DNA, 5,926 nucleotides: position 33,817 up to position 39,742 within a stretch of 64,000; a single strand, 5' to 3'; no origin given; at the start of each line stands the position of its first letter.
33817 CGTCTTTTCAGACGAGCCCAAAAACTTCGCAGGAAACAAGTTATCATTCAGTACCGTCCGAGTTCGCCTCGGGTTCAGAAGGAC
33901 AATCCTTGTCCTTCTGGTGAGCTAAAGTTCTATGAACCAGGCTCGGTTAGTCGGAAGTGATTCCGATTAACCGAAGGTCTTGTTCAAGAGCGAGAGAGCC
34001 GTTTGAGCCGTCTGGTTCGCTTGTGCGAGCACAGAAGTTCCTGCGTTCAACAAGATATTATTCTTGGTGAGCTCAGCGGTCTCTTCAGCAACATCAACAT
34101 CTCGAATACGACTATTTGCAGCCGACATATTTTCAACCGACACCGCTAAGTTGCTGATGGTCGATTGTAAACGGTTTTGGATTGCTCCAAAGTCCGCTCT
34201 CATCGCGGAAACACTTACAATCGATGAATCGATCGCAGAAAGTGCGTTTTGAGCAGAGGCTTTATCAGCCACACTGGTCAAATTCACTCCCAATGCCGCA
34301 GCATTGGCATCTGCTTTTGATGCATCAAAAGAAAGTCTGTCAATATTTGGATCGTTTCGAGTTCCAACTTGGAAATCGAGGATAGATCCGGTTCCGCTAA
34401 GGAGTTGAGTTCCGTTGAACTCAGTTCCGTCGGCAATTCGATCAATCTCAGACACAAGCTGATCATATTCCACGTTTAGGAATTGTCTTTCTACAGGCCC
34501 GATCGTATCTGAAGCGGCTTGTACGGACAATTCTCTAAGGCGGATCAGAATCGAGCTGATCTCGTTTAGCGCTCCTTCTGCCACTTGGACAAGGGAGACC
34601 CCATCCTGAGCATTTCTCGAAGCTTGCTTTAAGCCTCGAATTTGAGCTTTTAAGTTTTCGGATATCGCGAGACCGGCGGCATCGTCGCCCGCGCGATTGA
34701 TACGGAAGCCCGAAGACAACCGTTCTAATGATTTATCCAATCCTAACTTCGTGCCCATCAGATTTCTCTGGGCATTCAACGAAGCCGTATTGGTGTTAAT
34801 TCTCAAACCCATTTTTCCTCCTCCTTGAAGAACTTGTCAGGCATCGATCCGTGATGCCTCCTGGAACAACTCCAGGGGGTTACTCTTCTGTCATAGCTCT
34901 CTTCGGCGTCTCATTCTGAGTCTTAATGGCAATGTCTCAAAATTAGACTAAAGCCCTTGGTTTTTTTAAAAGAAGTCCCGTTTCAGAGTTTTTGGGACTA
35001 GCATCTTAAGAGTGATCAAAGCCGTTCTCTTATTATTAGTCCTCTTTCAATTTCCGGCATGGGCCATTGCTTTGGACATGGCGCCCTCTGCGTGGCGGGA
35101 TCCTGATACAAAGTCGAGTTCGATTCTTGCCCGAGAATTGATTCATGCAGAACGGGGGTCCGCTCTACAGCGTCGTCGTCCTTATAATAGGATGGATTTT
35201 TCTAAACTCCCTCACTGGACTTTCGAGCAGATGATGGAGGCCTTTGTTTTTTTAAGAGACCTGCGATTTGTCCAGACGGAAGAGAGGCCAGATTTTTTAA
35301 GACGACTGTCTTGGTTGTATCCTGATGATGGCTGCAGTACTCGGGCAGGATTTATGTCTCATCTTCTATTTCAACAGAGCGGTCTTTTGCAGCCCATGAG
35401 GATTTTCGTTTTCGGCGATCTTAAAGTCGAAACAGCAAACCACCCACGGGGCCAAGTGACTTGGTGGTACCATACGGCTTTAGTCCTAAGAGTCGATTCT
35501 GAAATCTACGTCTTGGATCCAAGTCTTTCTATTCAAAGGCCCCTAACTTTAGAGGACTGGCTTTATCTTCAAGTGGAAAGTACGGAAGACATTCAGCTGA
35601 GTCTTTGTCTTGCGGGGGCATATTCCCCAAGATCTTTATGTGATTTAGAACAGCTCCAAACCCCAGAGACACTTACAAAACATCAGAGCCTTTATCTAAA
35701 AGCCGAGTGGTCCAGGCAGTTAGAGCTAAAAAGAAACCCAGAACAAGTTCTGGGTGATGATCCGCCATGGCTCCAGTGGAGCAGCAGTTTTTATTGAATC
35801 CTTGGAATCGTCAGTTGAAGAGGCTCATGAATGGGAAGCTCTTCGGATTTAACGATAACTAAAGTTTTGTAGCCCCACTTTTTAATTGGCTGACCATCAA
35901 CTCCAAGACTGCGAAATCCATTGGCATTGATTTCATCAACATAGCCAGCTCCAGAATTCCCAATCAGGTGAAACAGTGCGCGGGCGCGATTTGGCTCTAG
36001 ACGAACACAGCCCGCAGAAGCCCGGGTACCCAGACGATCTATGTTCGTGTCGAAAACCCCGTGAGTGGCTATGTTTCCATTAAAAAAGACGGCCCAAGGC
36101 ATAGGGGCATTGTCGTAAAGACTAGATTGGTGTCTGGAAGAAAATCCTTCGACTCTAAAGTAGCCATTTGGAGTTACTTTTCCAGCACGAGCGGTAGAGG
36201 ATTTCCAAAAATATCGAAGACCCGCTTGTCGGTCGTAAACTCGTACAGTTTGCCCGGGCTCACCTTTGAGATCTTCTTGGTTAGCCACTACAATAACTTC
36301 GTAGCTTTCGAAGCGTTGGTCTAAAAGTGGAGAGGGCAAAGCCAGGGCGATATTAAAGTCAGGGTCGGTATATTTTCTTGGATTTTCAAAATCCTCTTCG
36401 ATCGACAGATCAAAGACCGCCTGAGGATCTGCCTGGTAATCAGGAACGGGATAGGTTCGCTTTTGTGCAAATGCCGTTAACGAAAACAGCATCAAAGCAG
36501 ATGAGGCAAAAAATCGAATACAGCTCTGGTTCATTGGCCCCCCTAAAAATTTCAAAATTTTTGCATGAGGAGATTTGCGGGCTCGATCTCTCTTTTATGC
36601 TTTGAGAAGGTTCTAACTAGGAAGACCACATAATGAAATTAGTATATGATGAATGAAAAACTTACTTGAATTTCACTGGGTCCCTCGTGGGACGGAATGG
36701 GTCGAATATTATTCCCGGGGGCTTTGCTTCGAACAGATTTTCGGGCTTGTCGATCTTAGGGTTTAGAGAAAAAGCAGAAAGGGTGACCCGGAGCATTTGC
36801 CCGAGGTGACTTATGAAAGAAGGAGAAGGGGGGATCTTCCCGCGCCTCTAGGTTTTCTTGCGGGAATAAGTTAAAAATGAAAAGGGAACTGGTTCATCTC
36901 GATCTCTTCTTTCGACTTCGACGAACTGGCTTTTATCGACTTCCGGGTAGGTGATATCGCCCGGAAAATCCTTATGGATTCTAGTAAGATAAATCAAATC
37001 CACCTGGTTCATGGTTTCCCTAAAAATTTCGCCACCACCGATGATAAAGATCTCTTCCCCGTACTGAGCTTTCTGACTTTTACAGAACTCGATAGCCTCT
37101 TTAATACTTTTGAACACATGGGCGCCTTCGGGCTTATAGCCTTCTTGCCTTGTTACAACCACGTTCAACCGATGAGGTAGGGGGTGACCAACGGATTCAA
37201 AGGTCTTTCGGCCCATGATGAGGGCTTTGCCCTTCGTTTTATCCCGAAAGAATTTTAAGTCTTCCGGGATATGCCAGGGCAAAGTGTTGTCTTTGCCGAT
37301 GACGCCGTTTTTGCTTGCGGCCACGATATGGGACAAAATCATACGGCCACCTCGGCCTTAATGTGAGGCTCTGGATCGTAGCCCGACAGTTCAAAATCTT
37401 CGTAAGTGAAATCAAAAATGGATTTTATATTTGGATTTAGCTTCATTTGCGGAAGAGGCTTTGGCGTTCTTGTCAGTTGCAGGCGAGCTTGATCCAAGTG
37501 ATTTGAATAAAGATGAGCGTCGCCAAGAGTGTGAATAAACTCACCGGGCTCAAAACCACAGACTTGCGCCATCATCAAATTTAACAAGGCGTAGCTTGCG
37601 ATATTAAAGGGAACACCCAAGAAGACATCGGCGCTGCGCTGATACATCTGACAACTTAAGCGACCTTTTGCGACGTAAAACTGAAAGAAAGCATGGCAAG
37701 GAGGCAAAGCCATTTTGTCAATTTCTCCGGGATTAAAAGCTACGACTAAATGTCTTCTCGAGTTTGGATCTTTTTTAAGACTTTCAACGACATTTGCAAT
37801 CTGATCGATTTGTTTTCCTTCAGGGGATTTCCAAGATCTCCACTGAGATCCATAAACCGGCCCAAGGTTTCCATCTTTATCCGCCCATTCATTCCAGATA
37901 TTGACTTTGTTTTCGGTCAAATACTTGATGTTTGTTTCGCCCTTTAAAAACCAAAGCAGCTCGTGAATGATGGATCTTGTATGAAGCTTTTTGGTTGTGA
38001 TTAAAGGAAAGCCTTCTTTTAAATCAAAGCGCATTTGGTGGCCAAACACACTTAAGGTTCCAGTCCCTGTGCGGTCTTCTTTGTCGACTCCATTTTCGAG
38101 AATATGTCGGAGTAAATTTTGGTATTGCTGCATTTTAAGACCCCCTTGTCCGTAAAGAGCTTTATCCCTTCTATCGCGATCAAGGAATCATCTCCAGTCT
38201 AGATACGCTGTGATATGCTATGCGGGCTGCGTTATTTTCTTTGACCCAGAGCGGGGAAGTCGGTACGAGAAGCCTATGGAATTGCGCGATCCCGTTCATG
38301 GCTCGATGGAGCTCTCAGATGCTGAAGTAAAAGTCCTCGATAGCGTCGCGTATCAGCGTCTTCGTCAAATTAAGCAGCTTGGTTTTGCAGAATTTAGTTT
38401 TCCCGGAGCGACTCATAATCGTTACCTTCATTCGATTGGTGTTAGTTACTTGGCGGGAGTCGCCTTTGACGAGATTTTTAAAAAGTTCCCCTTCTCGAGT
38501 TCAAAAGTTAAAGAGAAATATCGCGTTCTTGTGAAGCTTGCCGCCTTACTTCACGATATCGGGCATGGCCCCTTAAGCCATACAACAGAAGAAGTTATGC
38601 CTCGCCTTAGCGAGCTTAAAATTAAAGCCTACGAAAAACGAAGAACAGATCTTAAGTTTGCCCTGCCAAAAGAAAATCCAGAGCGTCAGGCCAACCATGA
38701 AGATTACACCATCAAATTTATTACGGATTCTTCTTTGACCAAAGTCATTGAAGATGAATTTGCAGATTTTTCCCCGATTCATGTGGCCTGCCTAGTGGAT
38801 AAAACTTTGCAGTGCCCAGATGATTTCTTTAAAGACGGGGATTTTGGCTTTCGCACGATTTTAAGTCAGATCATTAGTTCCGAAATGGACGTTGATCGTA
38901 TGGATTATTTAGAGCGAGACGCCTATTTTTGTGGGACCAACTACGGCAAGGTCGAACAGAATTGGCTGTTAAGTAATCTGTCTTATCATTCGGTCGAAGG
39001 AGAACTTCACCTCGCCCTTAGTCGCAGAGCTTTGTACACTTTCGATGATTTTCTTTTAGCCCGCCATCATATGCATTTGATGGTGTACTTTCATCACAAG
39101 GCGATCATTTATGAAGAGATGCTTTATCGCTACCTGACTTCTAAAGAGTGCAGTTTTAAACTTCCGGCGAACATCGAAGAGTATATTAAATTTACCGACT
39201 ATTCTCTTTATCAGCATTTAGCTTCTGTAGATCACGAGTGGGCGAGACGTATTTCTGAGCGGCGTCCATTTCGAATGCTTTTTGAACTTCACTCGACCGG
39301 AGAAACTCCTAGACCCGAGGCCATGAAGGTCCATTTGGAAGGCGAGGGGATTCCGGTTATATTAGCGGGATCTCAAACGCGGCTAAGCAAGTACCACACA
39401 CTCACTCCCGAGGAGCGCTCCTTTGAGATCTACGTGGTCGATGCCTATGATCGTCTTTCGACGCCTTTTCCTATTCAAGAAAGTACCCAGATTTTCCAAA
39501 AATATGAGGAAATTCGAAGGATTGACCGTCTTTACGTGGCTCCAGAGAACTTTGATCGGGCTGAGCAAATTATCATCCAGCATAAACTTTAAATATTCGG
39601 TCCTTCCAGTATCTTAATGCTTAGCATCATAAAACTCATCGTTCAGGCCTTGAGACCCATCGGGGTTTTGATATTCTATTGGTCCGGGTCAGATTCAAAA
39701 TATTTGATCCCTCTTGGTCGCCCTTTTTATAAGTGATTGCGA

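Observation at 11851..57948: Family of five structured palindromic elements with an invariant asymmetric core, each placed just after a stop codon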

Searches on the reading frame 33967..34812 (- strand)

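Call 61: search_protein_families(library=pfam, max_evalue=0.00001, proteins=[window:33967-34812:-])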
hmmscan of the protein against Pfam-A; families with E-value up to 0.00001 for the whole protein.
window:33967-34812:- (281 aa): 2 families
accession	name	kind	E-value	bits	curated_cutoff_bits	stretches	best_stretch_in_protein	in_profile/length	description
PF00669.25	Flagellin_N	-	1.3e-43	148.8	26.6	1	5-141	1-137/139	Bacterial flagellin N-terminal helical region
PF00700.27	Flagellin_C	-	1.9e-24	86.2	23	1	191-276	1-86/86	Bacterial flagellin C-terminal helical region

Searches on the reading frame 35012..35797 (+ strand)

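Call 61: search_protein_families(library=pfam, max_evalue=0.00001, proteins=[window:35012-35797:+])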
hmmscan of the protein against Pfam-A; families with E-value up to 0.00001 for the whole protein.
window:35012-35797:+ (261 aa): 1 family
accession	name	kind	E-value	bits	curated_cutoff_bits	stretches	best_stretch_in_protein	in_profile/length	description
PF18626.7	Gln_deamidase_2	-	3.2e-24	85.6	25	1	77-184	4-103/106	Glutaminase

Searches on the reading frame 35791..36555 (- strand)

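Call 61: search_protein_families(library=pfam, max_evalue=0.00001, proteins=[window:35791-36555:-])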
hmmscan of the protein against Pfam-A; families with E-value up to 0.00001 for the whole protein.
window:35791-36555:- (254 aa): 1 family
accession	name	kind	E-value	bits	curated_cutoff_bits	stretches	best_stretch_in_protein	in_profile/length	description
PF03734.19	YkuD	-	8.2e-11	43.1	23.4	1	102-198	12-138/146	L,D-transpeptidase catalytic domain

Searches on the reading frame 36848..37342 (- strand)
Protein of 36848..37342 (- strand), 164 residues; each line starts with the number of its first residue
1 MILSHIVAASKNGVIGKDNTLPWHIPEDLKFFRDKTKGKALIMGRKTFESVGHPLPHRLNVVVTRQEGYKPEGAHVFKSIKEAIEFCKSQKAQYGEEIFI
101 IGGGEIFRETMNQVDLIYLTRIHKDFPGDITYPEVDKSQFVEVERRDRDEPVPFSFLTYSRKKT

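Call 61: search_protein_families(library=pfam, max_evalue=0.00001, proteins=[window:36848-37342:-])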
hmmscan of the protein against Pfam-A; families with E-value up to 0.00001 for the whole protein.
window:36848-37342:- (164 aa): 1 family
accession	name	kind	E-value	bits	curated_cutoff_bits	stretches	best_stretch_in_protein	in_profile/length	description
PF00186.24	DHFR_1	-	2.6e-57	193.4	25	1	3-161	2-159/159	Dihydrofolate reductase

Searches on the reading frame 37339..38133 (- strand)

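Call 62: search_protein_families(library=pfam, max_evalue=0.00001, proteins=[window:37339-38133:-])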
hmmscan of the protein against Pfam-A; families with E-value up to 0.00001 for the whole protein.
window:37339-38133:- (264 aa): 1 family
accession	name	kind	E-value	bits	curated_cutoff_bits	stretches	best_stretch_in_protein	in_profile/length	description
PF00303.24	Thymidylat_synt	-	5.2e-128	426.2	24.3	1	2-264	1-266/266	Thymidylate synthase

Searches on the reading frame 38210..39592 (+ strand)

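Call 62: search_protein_families(library=pfam, max_evalue=0.00001, proteins=[window:38210-39592:+])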
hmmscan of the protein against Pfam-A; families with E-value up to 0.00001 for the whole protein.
window:38210-39592:+ (460 aa): 2 families
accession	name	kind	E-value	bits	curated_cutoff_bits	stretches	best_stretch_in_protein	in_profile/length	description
PF01966.28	HD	-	9.6e-08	32.8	22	1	71-152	1-83/116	HD domain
PF19276.4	HD_assoc_2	-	1.2e-07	31.9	23.1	1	267-355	16-105/222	HD associated region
